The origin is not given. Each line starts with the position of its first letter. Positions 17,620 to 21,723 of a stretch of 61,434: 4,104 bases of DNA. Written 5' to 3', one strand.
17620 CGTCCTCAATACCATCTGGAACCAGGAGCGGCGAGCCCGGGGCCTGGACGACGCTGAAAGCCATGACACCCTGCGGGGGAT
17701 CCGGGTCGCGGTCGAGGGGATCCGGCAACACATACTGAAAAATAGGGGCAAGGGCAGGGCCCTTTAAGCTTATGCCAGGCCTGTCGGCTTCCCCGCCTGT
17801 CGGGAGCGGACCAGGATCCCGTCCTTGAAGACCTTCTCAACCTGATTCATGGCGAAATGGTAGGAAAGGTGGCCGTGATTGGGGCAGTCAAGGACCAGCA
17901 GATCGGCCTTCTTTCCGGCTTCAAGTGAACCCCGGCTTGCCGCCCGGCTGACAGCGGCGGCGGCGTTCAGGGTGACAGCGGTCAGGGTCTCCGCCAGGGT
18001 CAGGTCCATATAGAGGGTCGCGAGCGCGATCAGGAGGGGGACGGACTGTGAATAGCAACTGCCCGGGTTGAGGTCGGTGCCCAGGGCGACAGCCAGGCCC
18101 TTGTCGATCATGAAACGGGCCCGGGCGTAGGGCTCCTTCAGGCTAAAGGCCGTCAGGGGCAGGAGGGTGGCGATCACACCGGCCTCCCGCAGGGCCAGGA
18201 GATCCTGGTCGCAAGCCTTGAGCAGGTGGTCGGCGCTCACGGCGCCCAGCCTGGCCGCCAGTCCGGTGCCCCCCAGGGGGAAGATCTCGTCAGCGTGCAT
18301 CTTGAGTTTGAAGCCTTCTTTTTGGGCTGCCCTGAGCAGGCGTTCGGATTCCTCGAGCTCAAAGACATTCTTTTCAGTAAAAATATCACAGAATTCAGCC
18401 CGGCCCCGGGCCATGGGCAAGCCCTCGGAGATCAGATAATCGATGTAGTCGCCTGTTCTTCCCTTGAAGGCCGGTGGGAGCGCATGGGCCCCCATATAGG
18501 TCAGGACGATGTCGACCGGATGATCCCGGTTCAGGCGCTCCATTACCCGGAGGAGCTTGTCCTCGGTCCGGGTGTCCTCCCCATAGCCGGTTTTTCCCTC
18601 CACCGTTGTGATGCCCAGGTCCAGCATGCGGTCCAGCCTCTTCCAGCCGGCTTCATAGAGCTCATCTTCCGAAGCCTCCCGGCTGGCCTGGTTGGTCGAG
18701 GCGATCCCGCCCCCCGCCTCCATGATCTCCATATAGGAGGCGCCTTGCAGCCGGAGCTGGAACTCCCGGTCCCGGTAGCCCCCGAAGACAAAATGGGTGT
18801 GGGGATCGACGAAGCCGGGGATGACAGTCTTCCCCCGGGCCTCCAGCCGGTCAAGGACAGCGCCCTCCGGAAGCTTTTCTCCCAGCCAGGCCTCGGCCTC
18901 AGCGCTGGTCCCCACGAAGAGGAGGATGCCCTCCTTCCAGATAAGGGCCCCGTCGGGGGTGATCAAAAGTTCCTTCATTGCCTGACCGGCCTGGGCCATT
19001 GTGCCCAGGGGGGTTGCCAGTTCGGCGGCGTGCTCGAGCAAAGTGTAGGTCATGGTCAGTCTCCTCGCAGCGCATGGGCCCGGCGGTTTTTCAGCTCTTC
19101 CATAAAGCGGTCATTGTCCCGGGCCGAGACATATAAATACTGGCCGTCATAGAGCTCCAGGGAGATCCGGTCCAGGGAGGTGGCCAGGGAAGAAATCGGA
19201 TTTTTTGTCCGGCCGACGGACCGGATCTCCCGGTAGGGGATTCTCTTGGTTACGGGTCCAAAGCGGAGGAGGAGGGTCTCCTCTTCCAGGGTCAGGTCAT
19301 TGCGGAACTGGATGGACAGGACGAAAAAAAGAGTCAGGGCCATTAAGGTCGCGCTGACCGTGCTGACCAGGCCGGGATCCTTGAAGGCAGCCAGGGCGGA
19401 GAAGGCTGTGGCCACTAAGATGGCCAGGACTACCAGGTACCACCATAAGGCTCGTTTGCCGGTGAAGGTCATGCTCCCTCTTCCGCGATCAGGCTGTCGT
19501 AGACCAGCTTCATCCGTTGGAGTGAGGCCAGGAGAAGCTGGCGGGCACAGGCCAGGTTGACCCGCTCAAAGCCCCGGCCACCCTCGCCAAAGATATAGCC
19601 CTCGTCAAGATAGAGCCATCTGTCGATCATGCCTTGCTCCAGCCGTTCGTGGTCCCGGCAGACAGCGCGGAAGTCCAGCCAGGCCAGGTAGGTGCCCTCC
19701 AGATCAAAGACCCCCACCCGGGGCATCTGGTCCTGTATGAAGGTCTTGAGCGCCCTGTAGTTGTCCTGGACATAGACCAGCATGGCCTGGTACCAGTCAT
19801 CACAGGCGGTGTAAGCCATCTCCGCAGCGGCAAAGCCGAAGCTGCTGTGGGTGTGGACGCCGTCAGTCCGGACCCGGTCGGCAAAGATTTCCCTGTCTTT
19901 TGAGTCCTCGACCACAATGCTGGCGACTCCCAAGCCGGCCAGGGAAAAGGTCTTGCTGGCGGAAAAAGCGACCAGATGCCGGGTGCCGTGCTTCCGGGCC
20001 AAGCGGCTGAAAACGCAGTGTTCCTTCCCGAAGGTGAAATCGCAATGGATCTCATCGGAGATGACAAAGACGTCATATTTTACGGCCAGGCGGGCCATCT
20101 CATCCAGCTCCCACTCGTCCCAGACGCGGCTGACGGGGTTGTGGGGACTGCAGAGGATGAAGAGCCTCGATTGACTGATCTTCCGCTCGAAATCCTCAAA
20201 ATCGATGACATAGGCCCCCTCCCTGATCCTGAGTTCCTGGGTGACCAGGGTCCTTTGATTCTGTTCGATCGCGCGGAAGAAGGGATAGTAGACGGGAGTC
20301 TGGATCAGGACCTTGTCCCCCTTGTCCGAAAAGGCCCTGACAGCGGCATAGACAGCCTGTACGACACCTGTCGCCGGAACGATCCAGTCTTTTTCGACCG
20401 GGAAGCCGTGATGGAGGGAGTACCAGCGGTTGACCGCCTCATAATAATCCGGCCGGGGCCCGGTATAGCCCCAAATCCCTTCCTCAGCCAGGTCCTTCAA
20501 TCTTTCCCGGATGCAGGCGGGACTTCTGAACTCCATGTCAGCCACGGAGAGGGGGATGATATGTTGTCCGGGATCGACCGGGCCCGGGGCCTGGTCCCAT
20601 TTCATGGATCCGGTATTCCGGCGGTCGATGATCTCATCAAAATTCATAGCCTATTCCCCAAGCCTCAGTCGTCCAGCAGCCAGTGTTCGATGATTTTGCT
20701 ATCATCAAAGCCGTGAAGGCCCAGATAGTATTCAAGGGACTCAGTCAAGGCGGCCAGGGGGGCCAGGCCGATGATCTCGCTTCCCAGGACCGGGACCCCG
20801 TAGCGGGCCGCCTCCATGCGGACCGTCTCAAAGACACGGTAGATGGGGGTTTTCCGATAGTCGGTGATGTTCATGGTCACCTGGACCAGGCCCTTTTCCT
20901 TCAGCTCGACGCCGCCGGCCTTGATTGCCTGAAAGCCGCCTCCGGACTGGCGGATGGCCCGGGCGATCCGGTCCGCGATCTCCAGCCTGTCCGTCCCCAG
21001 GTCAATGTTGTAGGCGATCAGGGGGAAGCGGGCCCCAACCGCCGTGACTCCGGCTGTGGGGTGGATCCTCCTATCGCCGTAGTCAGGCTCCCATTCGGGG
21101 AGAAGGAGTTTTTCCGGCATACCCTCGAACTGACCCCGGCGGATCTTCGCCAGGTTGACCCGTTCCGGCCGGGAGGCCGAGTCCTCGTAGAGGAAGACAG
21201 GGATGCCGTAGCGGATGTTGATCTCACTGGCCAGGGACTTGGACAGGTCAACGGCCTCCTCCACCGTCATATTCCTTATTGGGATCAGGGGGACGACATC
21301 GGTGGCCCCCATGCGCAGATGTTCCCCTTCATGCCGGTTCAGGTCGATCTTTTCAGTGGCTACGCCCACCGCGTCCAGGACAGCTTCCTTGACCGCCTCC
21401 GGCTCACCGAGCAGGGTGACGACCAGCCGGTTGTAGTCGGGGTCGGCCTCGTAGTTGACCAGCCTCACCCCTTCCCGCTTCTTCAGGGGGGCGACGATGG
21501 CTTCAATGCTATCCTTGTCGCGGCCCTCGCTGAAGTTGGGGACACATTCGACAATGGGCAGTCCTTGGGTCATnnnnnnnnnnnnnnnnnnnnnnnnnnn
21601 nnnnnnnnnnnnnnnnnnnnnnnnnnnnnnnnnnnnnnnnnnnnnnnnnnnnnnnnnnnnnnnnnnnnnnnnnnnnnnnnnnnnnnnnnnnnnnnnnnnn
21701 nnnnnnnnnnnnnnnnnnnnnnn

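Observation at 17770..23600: hut operon without histidine ammonia-lyase but with a PLP C-S lyase and a PH-domain membrane protein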

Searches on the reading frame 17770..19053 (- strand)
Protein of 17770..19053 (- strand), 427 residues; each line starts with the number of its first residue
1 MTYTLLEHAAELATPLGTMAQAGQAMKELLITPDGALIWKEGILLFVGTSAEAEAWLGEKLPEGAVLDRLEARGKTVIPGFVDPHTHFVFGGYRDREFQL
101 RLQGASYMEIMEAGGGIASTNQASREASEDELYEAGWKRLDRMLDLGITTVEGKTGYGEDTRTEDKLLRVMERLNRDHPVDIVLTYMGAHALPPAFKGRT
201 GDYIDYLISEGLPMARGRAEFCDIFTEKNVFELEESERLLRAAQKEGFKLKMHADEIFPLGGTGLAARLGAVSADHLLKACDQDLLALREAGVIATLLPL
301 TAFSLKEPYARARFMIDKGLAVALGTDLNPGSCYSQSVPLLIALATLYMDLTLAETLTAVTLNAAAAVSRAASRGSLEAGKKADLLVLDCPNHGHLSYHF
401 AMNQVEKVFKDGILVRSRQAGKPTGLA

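Call 15: search_protein_families(library=ncbifam, proteins=[window:17770-19053:-])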
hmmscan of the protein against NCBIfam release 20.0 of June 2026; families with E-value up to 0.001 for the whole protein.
window:17770-19053:- (427 aa): 28 families (the best 25 are shown)
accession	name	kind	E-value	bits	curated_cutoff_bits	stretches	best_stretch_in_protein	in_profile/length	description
TIGR01224.1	hutI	equivalog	2.8e-127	424.6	298.15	1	35-412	4-375/377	imidazolonepropionase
NF006689.0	PRK09237.1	equivalog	8.1e-12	44.4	371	1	309-391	255-338/383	amidohydrolase/deacetylase family metallohydrolase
NF006679.0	PRK09228.1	subfamily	1.1e-11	44.2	351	1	276-399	270-396/433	guanine deaminase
TIGR02967.1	guan_deamin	equivalog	4e-11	42.5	375.4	1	280-401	249-373/401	guanine deaminase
NF011990.0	PRK15446.2-6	subfamily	1.9e-09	36.7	233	1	315-419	295-386/390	alpha-D-ribose 1-methylphosphonate 5-triphosphate diphosphatase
NF006056.0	PRK08204.1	subfamily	5e-09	35.4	391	1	350-391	341-382/449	hypothetical protein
TIGR02318.1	phosphono_phnM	equivalog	1.1e-07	31.1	390.55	1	312-392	285-359/376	phosphonate metabolism protein PhnM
NF051886.1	XaaProDiPepCaul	equivalog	3.6e-07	29.5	500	0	351-415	336-397/398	Xaa-Pro dipeptidase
NF006549.0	PRK09045.1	equivalog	9.3e-07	27.8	540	1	274-390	257-380/444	TRZ/ATZ family hydrolase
NF011989.0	PRK15446.2-5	equivalog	3.7e-06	25.9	565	1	316-415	292-377/385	alpha-D-ribose 1-methylphosphonate 5-triphosphate diphosphatase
NF006055.0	PRK08203.1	equivalog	8.8e-06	24.5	532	0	276-395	273-397/455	8-oxoguanine deaminase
NF004701.0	PRK06038.1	equivalog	1.1e-05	24.4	609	0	272-400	244-376/432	N-ethylammeline chlorohydrolase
NF005557.0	PRK07228.1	equivalog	1.4e-05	24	522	0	286-391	265-377/445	5'-deoxyadenosine deaminase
NF002668.0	PRK02382.1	equivalog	2.4e-05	23.2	452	0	67-97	36-66/436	dihydroorotase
NF012037.0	PRK15493.1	equivalog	3e-05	23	779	0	297-397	274-380/435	bifunctional S-methyl-5'-thioadenosine deaminase/S-adenosylhomocysteine deaminase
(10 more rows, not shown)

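Call 16: search_protein_families(library=pfam, proteins=[window:17770-19053:-])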
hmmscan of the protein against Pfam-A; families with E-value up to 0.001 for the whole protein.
window:17770-19053:- (427 aa): 2 families
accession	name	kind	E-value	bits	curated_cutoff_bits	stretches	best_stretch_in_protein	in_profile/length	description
PF07969.17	Amidohydro_3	-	1.3e-19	71.5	29.7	2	129-391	154-446/472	Amidohydrolase family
PF01979.26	Amidohydro_1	-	1.1e-18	68.1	25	2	285-412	208-342/345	Amidohydrolase family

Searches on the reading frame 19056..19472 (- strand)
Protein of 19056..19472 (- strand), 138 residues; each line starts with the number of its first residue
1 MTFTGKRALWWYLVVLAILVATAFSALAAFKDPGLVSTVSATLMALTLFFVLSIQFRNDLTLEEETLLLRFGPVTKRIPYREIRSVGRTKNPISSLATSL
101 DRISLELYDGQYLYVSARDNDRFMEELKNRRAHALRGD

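Call 15: search_protein_families(library=ncbifam, proteins=[window:19056-19472:-])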
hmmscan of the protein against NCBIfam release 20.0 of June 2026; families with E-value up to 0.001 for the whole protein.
window:19056-19472:- (138 aa): 0 families

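Call 16: search_protein_families(library=pfam, proteins=[window:19056-19472:-])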
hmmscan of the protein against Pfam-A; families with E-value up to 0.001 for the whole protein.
window:19056-19472:- (138 aa): 1 family
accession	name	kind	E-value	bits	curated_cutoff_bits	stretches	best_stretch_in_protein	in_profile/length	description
PF06713.17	bPH_4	-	1.4e-14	54.3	22.9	1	61-130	4-73/74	Bacterial PH domain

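Call 73: find_related_loci(query=A1, collection=metagenome_contigs, flank=4000)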
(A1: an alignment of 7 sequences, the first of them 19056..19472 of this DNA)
Query A1 (138 aa) in metagenome_contigs; peptide patterns used: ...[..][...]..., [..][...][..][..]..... (x = any residue, [..] = any of these).
167 stretches matched a pattern; 5 encode a relative of the query (tblastn E <= 1e-3); 5 distinct loci.
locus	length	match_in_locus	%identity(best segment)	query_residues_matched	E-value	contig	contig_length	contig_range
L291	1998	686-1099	63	1-138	1e-59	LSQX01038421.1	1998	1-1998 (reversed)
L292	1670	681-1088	71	3-138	2e-59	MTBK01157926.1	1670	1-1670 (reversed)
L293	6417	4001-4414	64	1-138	1e-55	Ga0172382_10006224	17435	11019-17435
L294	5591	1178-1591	59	1-138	2e-49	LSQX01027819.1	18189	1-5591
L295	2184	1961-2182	57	1-74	4e-18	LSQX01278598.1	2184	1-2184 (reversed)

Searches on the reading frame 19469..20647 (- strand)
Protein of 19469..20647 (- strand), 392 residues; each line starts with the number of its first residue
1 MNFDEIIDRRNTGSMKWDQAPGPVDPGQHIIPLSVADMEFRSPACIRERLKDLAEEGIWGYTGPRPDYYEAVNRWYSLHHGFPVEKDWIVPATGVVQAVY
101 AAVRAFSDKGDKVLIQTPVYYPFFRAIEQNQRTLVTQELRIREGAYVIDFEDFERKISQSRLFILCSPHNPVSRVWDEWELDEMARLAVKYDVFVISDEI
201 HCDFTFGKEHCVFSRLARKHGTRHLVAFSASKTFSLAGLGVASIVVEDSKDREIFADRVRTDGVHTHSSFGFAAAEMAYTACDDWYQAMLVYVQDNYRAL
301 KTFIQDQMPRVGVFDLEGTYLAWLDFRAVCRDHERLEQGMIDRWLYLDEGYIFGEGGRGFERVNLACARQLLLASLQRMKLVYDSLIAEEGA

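Call 15: search_protein_families(library=ncbifam, proteins=[window:19469-20647:-])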
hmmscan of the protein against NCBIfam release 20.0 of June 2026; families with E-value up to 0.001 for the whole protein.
window:19469-20647:- (392 aa): 57 families (the best 25 are shown)
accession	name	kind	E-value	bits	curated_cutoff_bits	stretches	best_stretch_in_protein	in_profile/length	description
TIGR04350.1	C_S_lyase_PatB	subfamily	9e-116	386.9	340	1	3-380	1-380/384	PatB family C-S lyase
NF041364.1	GntC_guanitoxin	equivalog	1.2e-27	96.7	415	1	33-380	3-354/356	guanitoxin biosynthesis PLP-dependent (S)-gamma-hydroxy-L-arginine cyclodehydratase GntC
NF004975.0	PRK06348.1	equivalog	5.3e-27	94.8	549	1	28-378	29-378/384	pyridoxal phosphate-dependent aminotransferase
NF005744.0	PRK07568.1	subfamily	2.2e-26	92.6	389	1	26-288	28-289/398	pyridoxal phosphate-dependent aminotransferase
NF004770.0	PRK06108.1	subfamily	2.3e-26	92.5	422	1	29-380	37-389/396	pyridoxal phosphate-dependent aminotransferase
NF041091.1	asp_aminotase_Arch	equivalog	2.1e-25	89.4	550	1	26-380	25-372/376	aspartate aminotransferase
NF006229.0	PRK08361.1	equivalog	1.6e-24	86.6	624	1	29-382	34-387/391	aspartate aminotransferase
NF006569.0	PRK09082.1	subfamily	2.4e-24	86.2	420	1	40-333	42-333/386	methionine aminotransferase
NF005816.0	PRK07682.1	equivalog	7.4e-24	84.1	620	1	29-381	30-381/390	aminotransferase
NF005855.0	PRK07777.1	equivalog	3.2e-23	82.7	553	1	74-332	76-332/391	pyridoxal phosphate-dependent aminotransferase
NF005732.0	PRK07550.1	equivalog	6.5e-21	74.8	366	1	65-376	72-380/389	aminotransferase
NF005817.0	PRK07683.1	equivalog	1.5e-20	73.2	575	1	28-380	28-378/387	aminotransferase A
NF006488.0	PRK08912.1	equivalog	5e-20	71.8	498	1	66-332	66-328/387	aminotransferase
NF006230.0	PRK08363.1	equivalog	3.2e-19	69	534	1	34-372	36-381/398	alanine aminotransferase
NF005588.0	PRK07309.1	equivalog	1.3e-18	67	576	1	30-380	32-383/391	pyridoxal phosphate-dependent aminotransferase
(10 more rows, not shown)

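Call 16: search_protein_families(library=pfam, proteins=[window:19469-20647:-])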
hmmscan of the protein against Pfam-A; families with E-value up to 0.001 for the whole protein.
window:19469-20647:- (392 aa): 1 family
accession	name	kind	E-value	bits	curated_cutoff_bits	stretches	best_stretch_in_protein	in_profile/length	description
PF00155.27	Aminotran_1_2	-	1.2e-33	117.2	19.7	1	29-367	2-348/361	Aminotransferase class I and II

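Call 19: search_solved_structures(query=window:19469-20647:-, show_alignments=2)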
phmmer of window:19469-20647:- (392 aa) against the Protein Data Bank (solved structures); distinct sequences matched with E-value up to 0.001: 67 (the best 60 are shown).
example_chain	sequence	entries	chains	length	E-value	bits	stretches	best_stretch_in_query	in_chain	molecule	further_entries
1c7n_A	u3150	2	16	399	1.7e-94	320.2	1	3-381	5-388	CYSTALYSIN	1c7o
4dgt_A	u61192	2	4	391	1.8e-82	280.6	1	2-380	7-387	Putative pyridoxal phosphate-dependent transferase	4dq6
6qp3_A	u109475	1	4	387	2.4e-79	270.3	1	1-381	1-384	Cystathionine beta-lyase PatB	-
3t32_A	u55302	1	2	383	3.9e-73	249.9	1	3-381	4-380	Aminotransferase, class I/II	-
9k71_A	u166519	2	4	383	2.5e-72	247.2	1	3-381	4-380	cysteine-S-conjugate beta-lyase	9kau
8juj_A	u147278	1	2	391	3.1e-72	246.9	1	3-382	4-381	Aspartate aminotransferase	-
7qug_A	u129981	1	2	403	5.8e-67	229.5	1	2-379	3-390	carbon-sulfur lyase FnaPatB1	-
3l8a_A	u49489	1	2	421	9.9e-62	212.3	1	7-382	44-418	Putative aminotransferase, probable beta-cystathionase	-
3b1c_A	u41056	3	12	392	1.4e-60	208.5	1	3-373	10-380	BetaC-S lyase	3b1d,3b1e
1d2f_A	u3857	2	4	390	4e-58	200.4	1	2-372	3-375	MALY PROTEIN | Protein MalY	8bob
3dzz_A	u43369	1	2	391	1.6e-56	195.2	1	29-380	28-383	putative pyridoxal 5'-phosphate-dependent C-S lyase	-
8y54_A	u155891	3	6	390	2.7e-56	194.4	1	28-380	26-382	cysteine-S-conjugate beta-lyase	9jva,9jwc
9m0q_A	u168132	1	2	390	1.8e-55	191.7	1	28-380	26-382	cysteine-S-conjugate beta-lyase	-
6qp1_A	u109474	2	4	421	2.8e-55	191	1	2-382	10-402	Aminotransferase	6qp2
5z0q_C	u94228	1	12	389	1.1e-53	185.8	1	2-380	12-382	Aminotransferase, class I and II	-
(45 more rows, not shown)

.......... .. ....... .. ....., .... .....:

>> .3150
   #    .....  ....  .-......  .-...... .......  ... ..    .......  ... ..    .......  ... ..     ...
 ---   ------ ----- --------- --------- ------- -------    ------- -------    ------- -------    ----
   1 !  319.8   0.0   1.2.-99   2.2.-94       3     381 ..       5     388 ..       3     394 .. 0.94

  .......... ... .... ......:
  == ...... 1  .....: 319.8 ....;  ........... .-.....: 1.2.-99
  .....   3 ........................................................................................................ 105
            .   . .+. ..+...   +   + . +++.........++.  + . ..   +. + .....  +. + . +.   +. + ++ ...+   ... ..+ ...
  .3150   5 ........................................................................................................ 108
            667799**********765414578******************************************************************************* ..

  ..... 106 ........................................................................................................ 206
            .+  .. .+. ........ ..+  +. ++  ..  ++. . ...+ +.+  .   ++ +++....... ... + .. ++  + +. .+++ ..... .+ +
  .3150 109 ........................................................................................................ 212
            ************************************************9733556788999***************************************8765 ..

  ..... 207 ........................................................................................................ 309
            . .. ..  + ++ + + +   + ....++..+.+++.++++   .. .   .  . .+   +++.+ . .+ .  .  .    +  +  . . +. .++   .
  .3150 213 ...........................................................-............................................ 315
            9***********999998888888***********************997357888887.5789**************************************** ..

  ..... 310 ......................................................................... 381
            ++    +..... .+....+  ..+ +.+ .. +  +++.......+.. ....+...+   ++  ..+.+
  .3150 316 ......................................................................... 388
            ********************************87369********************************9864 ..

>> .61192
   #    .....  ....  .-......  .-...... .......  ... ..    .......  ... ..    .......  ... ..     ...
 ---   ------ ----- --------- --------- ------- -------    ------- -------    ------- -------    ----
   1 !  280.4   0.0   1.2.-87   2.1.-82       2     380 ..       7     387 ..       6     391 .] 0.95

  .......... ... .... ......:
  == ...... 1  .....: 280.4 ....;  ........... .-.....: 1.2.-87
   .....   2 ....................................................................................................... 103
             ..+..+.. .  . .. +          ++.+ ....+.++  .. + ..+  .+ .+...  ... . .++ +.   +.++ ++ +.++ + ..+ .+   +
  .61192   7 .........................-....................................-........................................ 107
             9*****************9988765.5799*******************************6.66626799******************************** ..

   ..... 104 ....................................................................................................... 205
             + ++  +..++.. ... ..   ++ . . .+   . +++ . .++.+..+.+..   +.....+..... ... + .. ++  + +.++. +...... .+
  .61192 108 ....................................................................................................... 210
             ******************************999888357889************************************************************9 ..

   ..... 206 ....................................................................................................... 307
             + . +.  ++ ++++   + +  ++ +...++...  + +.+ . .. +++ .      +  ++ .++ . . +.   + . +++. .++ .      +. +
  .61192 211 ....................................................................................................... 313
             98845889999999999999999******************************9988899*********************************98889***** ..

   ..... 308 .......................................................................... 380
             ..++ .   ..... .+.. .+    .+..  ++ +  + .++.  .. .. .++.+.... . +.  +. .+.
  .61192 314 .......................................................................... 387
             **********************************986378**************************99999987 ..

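Call 32: find_related_loci(query=window:19469-20647:-, collection=genome_contigs, flank=6000)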
Query window:19469-20647:- (392 aa) in genome_contigs; peptide patterns used: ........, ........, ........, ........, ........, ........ (x = any residue, [..] = any of these).
500 stretches matched a pattern; 470 encode a relative of the query (tblastn E <= 1e-3); the best 80 are kept; 79 distinct loci.
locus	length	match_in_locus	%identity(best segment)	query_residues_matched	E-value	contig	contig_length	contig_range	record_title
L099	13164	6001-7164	75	1-388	0e+0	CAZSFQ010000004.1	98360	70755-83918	MAG TPA_asm: uncultured Mageeibacillus sp. isolate binchicken_co39_636 genome assembly, contig: NODE_389_length_98360_co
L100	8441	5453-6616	73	1-388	0e+0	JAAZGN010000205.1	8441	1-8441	MAG: Clostridiaceae bacterium isolate AS10tlH2TH_388 354608_AS10, whole genome shotgun sequence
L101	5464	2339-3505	71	1-389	0e+0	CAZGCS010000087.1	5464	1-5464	MAG TPA_asm: uncultured Mageeibacillus sp. isolate binchicken_co39_333 genome assembly, contig: NODE_31674_length_5464_c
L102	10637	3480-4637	69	1-386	0e+0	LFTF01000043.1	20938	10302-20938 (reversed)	MAG: Clostridiales bacterium DTU023 scaffold10667, whole genome shotgun sequence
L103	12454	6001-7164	69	1-388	0e+0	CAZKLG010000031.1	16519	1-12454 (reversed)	MAG TPA_asm: uncultured Mageeibacillus sp. isolate binchicken_co59_238 genome assembly, contig: NODE_7744_length_16519_c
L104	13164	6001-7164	72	1-388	0e+0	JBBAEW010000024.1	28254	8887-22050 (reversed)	MAG: Saccharofermentanales bacterium isolate SO_2017_LW2_24 scaffold_3727_c1_LW138R_2017, whole genome shotgun sequence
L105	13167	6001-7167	86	1-389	0e+0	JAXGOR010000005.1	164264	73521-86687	MAG: Clostridia bacterium isolate AnMBR.bin284 bin284_5, whole genome shotgun sequence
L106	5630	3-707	69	152-386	7e-108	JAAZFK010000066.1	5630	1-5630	MAG: Clostridiaceae bacterium isolate AS10tlH2TH_208 50222_AS10, whole genome shotgun sequence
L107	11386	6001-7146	44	2-380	3e-105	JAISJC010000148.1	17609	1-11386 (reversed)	MAG: Oscillospiraceae bacterium isolate Hs463_bin100 k119_2480355, whole genome shotgun sequence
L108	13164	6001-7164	44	2-386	9e-105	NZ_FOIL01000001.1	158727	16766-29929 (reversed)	[Clostridium] aminophilum strain KH1P1, whole genome shotgun sequence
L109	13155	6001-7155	45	2-386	1e-104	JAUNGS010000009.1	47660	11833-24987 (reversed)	MAG: Eubacterium sp. isolate S27M_St_31 NODE_385_length_47660_cov_6.693394, whole genome shotgun sequence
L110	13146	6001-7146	44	2-380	1e-103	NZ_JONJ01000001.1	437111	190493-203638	[Clostridium] aminophilum DSM 10710 BR86DRAFT_scaffold00001.1_C, whole genome shotgun sequence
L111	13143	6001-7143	43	2-379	3e-103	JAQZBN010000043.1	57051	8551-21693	MAG: Herbinix sp. isolate L_E1_T20_C_bin.107 scaffold_1590, whole genome shotgun sequence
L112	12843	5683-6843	42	3-386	7e-102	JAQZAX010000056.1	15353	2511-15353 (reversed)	MAG: Anaerocolumna sp. isolate L_E1_T20_B_bin.60 scaffold_3588, whole genome shotgun sequence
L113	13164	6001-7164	41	2-386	6e-101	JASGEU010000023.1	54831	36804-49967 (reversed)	MAG: Mobilitalea sp. isolate 7M009 JMF-2106-05-0007A.bin.9_22, whole genome shotgun sequence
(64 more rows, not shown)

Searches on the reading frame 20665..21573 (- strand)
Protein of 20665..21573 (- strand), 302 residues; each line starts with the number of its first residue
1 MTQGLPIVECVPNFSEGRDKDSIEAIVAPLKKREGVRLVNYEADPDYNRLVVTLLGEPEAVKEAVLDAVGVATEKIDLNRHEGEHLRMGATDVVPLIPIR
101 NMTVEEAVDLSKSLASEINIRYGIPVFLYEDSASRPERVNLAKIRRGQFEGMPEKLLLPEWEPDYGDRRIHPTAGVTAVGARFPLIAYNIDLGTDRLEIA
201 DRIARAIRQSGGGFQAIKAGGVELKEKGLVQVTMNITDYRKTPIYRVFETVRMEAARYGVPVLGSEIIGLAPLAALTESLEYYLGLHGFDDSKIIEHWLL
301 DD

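Call 15: search_protein_families(library=ncbifam, proteins=[window:20665-21573:-])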
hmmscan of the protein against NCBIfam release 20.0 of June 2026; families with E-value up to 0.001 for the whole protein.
window:20665-21573:- (302 aa): 1 family
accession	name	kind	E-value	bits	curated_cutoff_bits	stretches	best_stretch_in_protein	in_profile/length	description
TIGR02024.1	FtcD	equivalog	8.5e-119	395.9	221.25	1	7-300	4-297/298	glutamate formimidoyltransferase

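Call 16: search_protein_families(library=pfam, proteins=[window:20665-21573:-])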
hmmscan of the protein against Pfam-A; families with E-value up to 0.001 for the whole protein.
window:20665-21573:- (302 aa): 2 families
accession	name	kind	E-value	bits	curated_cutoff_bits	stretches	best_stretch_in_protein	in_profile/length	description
PF07837.17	FTCD_N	-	1.7e-71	240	27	1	7-182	1-176/176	Formiminotransferase domain, N-terminal subdomain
PF02971.19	FTCD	-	1.2e-26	93.8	24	1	185-284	2-107/145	Formiminotransferase domain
